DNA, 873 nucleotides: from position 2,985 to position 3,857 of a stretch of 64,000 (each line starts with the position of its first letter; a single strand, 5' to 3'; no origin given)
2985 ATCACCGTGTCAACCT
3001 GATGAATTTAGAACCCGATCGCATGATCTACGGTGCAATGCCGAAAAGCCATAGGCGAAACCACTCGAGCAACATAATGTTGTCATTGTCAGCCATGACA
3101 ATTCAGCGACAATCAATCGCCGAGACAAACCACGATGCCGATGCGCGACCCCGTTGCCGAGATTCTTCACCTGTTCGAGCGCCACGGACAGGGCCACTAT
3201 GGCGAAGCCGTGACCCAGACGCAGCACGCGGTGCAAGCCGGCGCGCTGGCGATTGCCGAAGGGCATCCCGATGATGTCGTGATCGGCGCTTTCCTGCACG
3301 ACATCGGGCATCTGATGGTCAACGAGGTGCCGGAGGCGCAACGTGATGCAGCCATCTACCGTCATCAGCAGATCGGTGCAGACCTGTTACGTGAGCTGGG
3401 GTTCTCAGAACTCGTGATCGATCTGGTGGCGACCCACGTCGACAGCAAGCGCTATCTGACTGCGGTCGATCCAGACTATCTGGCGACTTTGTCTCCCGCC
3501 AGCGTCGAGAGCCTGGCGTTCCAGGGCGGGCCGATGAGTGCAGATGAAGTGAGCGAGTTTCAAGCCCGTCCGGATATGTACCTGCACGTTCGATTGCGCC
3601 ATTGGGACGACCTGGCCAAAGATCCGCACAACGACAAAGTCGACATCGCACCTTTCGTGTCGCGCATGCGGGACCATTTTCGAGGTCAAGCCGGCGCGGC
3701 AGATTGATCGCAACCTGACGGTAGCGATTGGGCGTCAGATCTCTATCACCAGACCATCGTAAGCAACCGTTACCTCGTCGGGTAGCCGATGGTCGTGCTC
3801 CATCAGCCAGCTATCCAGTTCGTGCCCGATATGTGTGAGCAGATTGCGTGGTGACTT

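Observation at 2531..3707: Orphan PhnZ-like HD oxygenase and PhnO-like acetyltransferase appended to a C-P lyase locus, with no PhnY partner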

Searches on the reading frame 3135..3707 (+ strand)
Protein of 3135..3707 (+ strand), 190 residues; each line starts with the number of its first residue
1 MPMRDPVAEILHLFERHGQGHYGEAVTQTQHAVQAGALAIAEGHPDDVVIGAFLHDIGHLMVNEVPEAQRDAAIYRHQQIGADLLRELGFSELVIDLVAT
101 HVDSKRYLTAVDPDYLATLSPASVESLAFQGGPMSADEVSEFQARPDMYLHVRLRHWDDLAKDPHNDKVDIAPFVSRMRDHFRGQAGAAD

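Call 3: search_protein_families(library=pfam, proteins=[window:3135-3707:+])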
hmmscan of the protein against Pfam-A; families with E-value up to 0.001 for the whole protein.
window:3135-3707:+ (190 aa): 1 family
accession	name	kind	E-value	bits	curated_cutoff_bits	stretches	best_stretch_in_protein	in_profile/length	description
PF01966.28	HD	-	2.2e-08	34.9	22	1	35-106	12-90/116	HD domain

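Call 4: search_protein_families(library=ncbifam, proteins=[window:3135-3707:+])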
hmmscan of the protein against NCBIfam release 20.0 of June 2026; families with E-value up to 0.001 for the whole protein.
window:3135-3707:+ (190 aa): 4 families
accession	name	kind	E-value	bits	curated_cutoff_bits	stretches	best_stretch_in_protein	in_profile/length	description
TIGR03276.1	Phn-HD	hypoth_equivalog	8.8e-58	194.8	214.6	1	7-178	4-175/179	phosphonate degradation HD-domain oxygenase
NF049941.1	HyMthAminphonOxyTmpB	equivalog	3.5e-41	141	300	1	7-181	8-185/188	(R)-1-hydroxy-2-trimethylaminoethylphosphonate oxygenase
NF052439.1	HMPDioxPhnZ1GIM8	equivalog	3.4e-38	131.1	300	1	5-162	21-178/199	hydroxymethylphosphonate dioxygenase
TIGR00277.1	HDIG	domain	7.2e-09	35.4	27.6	1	31-102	10-82/84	HDIG domain-containing metalloprotein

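Call 5: search_solved_structures(query=window:3135-3707:+, max_evalue=0.01, show_alignments=4)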
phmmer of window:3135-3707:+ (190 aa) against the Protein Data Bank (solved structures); distinct sequences matched with E-value up to 0.01: 4.
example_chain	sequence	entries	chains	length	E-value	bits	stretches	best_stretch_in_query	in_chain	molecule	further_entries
6npa_A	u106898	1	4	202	8.8e-33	117.2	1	11-184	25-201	TmpB, (R)-1-hydroxy-2-trimethylaminoethylphosphonate oxygenase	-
4mlm_A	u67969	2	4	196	1.1e-28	103.8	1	8-164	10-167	Predicted HD phosphohydrolase PhnZ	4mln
4n71_A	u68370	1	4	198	1.2e-28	103.7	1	8-164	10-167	Predicted HD phosphohydrolase PhnZ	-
4n6w_A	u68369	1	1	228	1.8e-28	103.1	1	8-164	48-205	Predicted HD phosphohydrolase PhnZ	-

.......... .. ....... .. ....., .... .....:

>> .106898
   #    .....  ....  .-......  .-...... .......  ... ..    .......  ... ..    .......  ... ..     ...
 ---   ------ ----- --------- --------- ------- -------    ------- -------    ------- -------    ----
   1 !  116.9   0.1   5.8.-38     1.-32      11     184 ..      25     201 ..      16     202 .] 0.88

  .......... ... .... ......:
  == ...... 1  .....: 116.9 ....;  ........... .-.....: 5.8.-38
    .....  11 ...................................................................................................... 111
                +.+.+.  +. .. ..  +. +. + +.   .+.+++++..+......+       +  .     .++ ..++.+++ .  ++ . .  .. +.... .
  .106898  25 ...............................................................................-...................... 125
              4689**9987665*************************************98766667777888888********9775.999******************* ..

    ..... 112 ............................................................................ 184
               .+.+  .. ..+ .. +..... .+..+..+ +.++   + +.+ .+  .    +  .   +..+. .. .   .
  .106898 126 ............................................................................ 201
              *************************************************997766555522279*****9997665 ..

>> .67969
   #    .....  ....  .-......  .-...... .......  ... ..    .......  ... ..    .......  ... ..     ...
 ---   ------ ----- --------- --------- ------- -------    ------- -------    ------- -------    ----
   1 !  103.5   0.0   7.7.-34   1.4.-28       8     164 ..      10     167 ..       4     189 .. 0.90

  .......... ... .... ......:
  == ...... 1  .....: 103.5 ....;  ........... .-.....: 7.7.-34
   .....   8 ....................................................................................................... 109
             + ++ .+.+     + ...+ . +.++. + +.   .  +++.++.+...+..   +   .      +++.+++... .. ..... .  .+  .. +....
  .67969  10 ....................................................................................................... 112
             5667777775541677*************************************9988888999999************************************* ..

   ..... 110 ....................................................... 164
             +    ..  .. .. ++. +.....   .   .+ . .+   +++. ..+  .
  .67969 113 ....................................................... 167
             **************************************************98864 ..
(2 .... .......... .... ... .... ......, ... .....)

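Call 6: find_encoding_contigs(protein=window:3135-3704:+, flank=10000, max_places=6)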
Protein window:3135-3704:+ (190 aa): 3 contigs read that carry it; 1 place shown.
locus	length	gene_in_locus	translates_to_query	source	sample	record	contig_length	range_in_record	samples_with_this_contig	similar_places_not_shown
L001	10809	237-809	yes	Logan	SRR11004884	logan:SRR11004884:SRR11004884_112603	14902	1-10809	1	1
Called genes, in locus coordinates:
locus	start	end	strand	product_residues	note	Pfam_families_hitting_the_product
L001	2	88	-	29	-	?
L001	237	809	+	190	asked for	PF01966:HD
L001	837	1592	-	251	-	PF23023:Anti-Pycsar_Apyc1 (faint), PF00753:Lactamase_B, PF12706:Lactamase_B_2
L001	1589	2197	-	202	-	-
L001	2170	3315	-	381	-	PF01979:Amidohydro_1, PF07969:Amidohydro_3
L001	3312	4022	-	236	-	PF00005:ABC_tran, PF13191:AAA_16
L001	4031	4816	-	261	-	PF00005:ABC_tran, PF13555:AAA_29 (faint), PF13304:AAA_21 (faint)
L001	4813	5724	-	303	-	PF06007:PhnJ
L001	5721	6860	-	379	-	PF05861:PhnI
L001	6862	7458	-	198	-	PF05845:PhnH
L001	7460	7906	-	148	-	PF06754:PhnG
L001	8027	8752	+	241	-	PF00392:GntR, PF07702:UTRA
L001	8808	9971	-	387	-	PF01979:Amidohydro_1 (faint), PF07969:Amidohydro_3 (weak)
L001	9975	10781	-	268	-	PF00528:BPD_transp_1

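Call 15: find_homologous_proteins(query=window:3135-3704:+, max_evalue=1e-10)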
Query window:3135-3704:+ (190 aa): 396 proteins with E <= 1e-10 among 732 candidates; the best 120 are listed.
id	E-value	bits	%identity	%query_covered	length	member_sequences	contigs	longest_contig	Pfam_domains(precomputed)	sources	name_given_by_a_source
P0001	2.2e-120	417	99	100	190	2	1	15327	PF01966.29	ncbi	-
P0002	9.1e-89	314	75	98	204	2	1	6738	PF01966.29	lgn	-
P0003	4.0e-66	241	65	91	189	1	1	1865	PF01966.29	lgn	-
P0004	4.2e-64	234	60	96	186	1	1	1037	PF01966.29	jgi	jgi:putative nucleotidyltransferase with HDIG domain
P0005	5.0e-64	234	58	98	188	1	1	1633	PF01966.29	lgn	-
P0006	2.3e-63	232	61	96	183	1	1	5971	PF01966.29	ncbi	ncbi:MAG: HD domain-containing protein [Gammaproteobacteria bacterium]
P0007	2.4e-63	232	59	97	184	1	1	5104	PF01966.29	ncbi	ncbi:MAG: HD domain-containing protein [Gammaproteobacteria bacterium]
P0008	3.0e-63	231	52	99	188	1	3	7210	PF01966.29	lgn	-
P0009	5.6e-62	227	57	99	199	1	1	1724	PF01966.29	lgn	-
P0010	1.0e-61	226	63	92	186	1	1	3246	PF01966.29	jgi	jgi:putative nucleotidyltransferase with HDIG domain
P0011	1.8e-61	225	59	96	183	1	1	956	PF01966.29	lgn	-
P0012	3.5e-60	221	60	93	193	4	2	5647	PF01966.29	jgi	jgi:phosphonate degradation associated HDIG domain protein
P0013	1.3e-59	219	56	100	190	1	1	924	PF01966.29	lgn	-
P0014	1.3e-59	219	60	93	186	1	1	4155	PF01966.29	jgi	jgi:phosphonate degradation associated HDIG domain protein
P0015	1.8e-59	219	55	99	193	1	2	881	PF01966.29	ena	-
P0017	8.0e-59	217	54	99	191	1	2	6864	PF01966.29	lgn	-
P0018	1.6e-58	216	59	92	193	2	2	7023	PF01966.29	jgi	jgi:putative nucleotidyltransferase with HDIG domain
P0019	9.8e-58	213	54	95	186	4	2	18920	PF01966.29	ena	-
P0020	3.7e-57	211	53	96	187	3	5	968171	PF01966.29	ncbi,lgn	ncbi:MAG: HDIG domain-containing protein [Neptuniibacter sp.]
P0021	1.6e-56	209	54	97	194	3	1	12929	PF01966.29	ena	-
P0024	5.9e-54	201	52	98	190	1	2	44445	PF01966.29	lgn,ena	-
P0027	9.4e-40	155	48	92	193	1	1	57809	PF01966.29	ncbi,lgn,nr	ncbi:MAG: HDIG domain-containing protein [Mucilaginibacter polytrichastri]|nr:HDIG domain-containing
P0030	1.3e-37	148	44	93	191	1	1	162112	PF01966.29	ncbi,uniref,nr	ncbi:phosphonate degradation HD-domain oxygenase [Deminuibacter soli]|uniref:HDIG domain-containing 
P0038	8.6e-37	145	48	85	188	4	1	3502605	PF01966.29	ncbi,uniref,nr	ncbi:hypothetical protein BI347_14675 [Chromobacterium sphagni]|uniref:HD domain-containing protein 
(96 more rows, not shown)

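Call 16: find_related_loci(query=window:3135-3704:+, collection=genome_contigs, flank=10000)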
Query window:3135-3704:+ (190 aa) in genome_contigs; peptide patterns used: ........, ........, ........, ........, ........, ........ (x = any residue, [..] = any of these).
46 stretches matched a pattern; 4 encode a relative of the query (tblastn E <= 1e-3); 4 distinct loci.
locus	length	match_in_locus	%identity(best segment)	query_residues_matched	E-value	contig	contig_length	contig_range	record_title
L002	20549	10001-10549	53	5-187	1e-63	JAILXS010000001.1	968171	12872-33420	MAG: Neptuniibacter sp. isolate PBSAgamm2 PBSAgamm2_contig_1, whole genome shotgun sequence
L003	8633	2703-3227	43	5-179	1e-33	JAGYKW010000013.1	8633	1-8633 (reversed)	MAG: Nitriliruptoraceae bacterium isolate M30B77 13, whole genome shotgun sequence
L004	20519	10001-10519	39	7-179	6e-32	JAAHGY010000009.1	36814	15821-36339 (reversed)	MAG: Cyanothece sp. SIO2G6 2G6_NODE_9, whole genome shotgun sequence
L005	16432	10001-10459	41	10-162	4e-26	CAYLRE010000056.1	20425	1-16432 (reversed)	MAG TPA_asm: uncultured Planctomycetaceae bacterium isolate binchicken_co334_30 genome assembly, contig: NODE_4461_lengt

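Call 20: find_encoding_contigs(protein=P0024, flank=10000, max_places=2)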
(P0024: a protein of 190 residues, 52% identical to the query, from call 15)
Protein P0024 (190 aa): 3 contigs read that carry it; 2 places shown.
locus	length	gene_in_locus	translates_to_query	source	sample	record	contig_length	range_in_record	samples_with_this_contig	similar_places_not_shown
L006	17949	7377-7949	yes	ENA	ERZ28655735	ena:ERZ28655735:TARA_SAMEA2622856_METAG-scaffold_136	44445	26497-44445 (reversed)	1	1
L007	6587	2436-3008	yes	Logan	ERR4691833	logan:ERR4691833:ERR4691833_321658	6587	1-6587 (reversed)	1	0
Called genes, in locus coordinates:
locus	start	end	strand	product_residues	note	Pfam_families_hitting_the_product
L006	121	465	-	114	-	PF03960:ArsC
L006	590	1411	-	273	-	PF14805:THDPS_N_2, PF00132:Hexapep, PF14602:Hexapep_2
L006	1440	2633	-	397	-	PF00155:Aminotran_1_2, PF12897:Asp_aminotransf (faint)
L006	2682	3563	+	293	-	PF00892:EamA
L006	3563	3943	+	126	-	PF00903:Glyoxalase, PF13669:Glyoxalase_4 (weak), PF22677:Ble-like_N (weak), PF18029:Glyoxalase_6 (weak)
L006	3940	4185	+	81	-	PF12843:QSregVF_b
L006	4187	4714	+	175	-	PF22327:Nudt16-like (weak), PF00293:NUDIX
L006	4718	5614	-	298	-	PF00669:Flagellin_N, PF00700:Flagellin_C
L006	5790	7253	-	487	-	PF01575:MaoC_dehydratas, PF00106:adh_short, PF08659:KR (weak), PF13561:adh_short_C2 (weak)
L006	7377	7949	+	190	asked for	PF01966:HD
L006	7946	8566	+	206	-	PF25084:LbH_EIF2B (faint), PF00132:Hexapep, PF14602:Hexapep_2 (weak)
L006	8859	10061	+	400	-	PF03372:Exo_endo_phos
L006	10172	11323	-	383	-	PF01979:Amidohydro_1, PF07969:Amidohydro_3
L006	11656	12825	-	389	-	PF03773:ArsP_1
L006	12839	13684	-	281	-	PF01841:Transglut_core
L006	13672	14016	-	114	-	PF01022:HTH_5 (weak), PF12840:HTH_20, PF09339:HTH_IclR (faint)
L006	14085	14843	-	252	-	PF23023:Anti-Pycsar_Apyc1 (faint), PF00753:Lactamase_B, PF12706:Lactamase_B_2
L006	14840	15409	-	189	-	PF00625:Guanylate_kin (weak), PF13238:AAA_18 (faint)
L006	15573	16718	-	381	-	PF01979:Amidohydro_1, PF07969:Amidohydro_3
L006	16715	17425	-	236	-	PF13191:AAA_16, PF00005:ABC_tran, PF02463:SMC_N (faint)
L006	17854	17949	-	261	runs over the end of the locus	PF00005:ABC_tran, PF13304:AAA_21 (faint), PF08352:oligo_HPY (weak)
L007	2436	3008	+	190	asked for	PF01966:HD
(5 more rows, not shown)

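Call 21: find_encoding_contigs(protein=P0019, flank=10000, max_places=2)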
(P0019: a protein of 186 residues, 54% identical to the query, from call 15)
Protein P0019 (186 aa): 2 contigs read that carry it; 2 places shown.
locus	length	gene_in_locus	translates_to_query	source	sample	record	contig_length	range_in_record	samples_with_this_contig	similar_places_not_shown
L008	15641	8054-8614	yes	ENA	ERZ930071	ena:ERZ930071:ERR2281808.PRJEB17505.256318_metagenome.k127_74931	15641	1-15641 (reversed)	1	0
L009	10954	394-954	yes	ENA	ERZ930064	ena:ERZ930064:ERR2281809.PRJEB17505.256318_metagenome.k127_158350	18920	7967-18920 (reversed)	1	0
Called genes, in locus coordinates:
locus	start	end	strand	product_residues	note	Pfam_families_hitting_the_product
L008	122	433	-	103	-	-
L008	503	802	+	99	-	-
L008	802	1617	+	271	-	PF03372:Exo_endo_phos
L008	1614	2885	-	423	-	PF00919:UPF0004, PF04055:Radical_SAM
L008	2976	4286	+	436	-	PF02646:RmuC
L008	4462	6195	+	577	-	PF02776:TPP_enzyme_N, PF00205:TPP_enzyme_M, PF02775:TPP_enzyme_C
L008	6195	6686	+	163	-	PF01842:ACT, PF22629:ACT_AHAS_ss, PF13710:ACT_5, PF10369:ALS_ss_C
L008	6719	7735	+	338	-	PF00670:AdoHcyase_NAD (weak), PF02826:2-Hacid_dh_C (weak), PF03807:F420_oxidored (weak), PF07991:KARI_N, PF01450:KARI_C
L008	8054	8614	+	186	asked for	PF01966:HD (weak)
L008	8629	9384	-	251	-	PF23023:Anti-Pycsar_Apyc1 (faint), PF00753:Lactamase_B (weak), PF12706:Lactamase_B_2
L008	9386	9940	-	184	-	PF13238:AAA_18 (weak)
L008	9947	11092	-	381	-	PF01979:Amidohydro_1, PF07969:Amidohydro_3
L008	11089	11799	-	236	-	PF00005:ABC_tran, PF02463:SMC_N (weak), PF13191:AAA_16 (weak)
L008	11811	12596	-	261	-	PF00005:ABC_tran, PF13304:AAA_21 (faint), PF08352:oligo_HPY (weak)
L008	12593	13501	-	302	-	PF06007:PhnJ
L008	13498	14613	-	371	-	PF05861:PhnI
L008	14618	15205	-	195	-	PF05845:PhnH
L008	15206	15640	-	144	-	?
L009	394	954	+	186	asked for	PF01966:HD (weak)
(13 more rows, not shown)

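Call 22: find_encoding_contigs(protein=P0021, flank=10000, max_places=2)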
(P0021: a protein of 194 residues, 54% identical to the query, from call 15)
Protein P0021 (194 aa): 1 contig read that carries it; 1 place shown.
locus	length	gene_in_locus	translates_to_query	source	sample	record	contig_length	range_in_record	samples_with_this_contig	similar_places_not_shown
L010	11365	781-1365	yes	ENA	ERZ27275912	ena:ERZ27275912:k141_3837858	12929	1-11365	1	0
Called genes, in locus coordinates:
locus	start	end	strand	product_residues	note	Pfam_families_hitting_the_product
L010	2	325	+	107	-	?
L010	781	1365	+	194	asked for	PF01966:HD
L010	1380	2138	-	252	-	PF23023:Anti-Pycsar_Apyc1 (faint), PF00753:Lactamase_B (weak), PF12706:Lactamase_B_2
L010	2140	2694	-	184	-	PF00625:Guanylate_kin (weak)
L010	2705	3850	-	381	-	PF07969:Amidohydro_3, PF01979:Amidohydro_1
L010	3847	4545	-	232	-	PF13191:AAA_16 (weak), PF00005:ABC_tran, PF02463:SMC_N (weak)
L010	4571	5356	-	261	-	PF00005:ABC_tran, PF13304:AAA_21 (faint), PF08352:oligo_HPY (weak)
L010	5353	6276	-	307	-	PF06007:PhnJ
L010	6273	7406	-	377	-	PF05861:PhnI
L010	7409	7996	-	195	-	PF05845:PhnH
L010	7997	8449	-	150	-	PF06754:PhnG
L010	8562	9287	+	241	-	PF00392:GntR, PF07702:UTRA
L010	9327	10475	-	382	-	PF07969:Amidohydro_3 (faint)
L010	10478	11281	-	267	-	PF00528:BPD_transp_1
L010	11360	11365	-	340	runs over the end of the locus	PF12974:Phosphonate-bd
